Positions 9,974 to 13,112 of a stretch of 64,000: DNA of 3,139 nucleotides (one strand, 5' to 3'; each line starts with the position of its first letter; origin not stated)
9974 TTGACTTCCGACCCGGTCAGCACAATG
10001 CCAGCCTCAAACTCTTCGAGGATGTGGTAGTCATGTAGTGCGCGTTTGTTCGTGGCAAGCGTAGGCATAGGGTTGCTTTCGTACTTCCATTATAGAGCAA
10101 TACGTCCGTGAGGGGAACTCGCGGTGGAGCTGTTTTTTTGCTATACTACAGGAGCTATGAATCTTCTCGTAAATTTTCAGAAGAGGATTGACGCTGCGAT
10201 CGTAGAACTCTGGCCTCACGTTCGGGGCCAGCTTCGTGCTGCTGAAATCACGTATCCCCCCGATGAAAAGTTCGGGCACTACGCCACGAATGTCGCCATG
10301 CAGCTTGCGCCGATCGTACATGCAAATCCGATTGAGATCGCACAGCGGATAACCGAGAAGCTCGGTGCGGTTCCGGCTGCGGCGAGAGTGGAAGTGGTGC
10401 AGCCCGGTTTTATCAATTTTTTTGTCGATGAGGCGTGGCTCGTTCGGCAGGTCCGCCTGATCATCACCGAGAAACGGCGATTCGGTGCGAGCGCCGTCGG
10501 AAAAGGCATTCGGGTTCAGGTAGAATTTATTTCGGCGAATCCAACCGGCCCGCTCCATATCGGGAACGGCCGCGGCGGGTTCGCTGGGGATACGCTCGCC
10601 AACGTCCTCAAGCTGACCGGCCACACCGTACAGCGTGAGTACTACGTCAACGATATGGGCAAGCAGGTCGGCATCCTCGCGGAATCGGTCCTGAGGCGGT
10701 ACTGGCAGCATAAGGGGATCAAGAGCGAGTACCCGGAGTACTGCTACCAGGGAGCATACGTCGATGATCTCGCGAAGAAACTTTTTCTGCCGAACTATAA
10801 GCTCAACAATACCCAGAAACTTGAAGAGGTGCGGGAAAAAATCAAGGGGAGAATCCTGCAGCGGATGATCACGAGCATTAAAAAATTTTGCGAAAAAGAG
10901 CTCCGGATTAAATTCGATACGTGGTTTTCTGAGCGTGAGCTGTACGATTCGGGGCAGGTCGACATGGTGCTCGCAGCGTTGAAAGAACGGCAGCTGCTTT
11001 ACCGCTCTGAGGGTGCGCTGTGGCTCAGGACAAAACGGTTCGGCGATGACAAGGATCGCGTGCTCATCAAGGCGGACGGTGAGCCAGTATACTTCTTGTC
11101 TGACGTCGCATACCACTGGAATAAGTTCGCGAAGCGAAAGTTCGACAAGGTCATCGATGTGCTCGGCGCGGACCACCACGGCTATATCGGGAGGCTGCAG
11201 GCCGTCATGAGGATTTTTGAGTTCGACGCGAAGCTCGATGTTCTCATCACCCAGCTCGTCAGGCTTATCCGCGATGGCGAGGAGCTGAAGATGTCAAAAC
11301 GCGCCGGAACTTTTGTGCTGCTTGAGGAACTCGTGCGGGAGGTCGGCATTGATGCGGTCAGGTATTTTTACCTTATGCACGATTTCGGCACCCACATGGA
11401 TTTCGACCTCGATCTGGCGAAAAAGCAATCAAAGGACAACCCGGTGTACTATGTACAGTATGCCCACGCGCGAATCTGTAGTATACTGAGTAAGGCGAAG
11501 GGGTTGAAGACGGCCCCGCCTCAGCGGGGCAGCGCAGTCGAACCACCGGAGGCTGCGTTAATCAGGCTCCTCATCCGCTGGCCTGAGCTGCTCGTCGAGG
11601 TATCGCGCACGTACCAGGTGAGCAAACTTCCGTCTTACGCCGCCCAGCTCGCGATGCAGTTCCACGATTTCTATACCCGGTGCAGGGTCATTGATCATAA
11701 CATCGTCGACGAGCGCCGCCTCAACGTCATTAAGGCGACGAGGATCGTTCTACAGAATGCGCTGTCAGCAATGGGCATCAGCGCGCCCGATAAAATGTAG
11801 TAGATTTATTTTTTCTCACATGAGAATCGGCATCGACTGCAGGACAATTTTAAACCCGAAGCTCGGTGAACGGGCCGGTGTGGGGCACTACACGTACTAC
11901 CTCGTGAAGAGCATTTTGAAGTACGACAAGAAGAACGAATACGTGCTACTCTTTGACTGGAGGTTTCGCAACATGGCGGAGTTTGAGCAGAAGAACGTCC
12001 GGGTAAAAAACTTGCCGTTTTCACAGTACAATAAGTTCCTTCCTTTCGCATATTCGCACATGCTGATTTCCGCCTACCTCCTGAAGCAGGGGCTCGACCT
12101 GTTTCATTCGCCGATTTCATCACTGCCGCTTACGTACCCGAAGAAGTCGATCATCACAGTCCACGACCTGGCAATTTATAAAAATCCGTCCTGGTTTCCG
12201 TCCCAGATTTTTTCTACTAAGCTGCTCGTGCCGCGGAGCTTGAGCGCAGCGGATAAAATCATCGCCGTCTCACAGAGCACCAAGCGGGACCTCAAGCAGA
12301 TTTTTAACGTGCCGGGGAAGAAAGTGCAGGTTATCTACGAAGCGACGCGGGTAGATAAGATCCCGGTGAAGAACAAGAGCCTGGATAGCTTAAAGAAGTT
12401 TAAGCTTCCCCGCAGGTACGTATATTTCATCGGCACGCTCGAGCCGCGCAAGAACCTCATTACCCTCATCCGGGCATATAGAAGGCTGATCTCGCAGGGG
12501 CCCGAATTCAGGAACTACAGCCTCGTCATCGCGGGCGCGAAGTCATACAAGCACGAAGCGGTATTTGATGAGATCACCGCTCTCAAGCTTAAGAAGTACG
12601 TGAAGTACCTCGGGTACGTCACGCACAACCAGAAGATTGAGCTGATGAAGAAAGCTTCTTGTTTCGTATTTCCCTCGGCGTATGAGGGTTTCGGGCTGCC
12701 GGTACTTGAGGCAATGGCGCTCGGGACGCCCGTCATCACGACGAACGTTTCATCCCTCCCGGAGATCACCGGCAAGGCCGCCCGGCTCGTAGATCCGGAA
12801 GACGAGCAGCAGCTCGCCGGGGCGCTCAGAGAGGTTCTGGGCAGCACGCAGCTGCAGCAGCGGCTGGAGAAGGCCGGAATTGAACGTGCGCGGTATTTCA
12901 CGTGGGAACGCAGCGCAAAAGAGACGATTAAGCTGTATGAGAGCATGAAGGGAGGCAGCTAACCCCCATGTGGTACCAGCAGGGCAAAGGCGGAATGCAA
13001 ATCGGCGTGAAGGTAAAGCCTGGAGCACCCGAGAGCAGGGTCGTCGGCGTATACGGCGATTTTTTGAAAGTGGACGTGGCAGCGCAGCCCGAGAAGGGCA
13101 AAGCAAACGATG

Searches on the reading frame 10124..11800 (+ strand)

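Call 69: search_protein_families(library=pfam, proteins=[window:10124-11800:+], max_evalue=0.00001)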
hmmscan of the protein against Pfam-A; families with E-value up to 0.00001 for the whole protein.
window:10124-11800:+ (558 aa): 3 families
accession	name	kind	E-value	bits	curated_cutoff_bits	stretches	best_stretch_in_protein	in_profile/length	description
PF05746.21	DALR_1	-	7.7e-28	97.4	22.3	1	444-558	1-117/117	DALR anticodon binding domain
PF00750.26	tRNA-synt_1d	-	3e-24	86.1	23.3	1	111-406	3-297/349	tRNA synthetases class I (R), catalytic domain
PF03485.21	Arg_tRNA_synt_N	-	1.3e-19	71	21.5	1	19-101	4-85/85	Arginyl tRNA synthetase N terminal domain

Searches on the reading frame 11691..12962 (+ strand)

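Call 69: search_protein_families(library=pfam, proteins=[window:11691-12962:+], max_evalue=0.00001)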
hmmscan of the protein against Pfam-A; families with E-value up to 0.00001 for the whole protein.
window:11691-12962:+ (423 aa): 5 families
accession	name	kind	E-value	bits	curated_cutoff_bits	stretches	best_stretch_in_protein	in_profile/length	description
PF00534.26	Glycos_transf_1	-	2e-37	128.8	26.4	1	239-398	13-171/172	Glycosyl transferases group 1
PF13692.12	Glyco_trans_1_4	-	2.3e-31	109.4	27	1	242-383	2-140/142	Glycosyl transferases group 1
PF20706.3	GT4-conflict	-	1.2e-13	51.3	26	1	186-369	146-335/385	Family 4 Glycosyltransferase in conflict systems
PF13439.12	Glyco_transf_4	-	1.1e-12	48.7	28.5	1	63-217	3-164/170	Glycosyltransferase Family 4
PF13524.12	Glyco_trans_1_2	-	8.9e-06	26.1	25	0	276-411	15-141/144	Glycosyl transferase-like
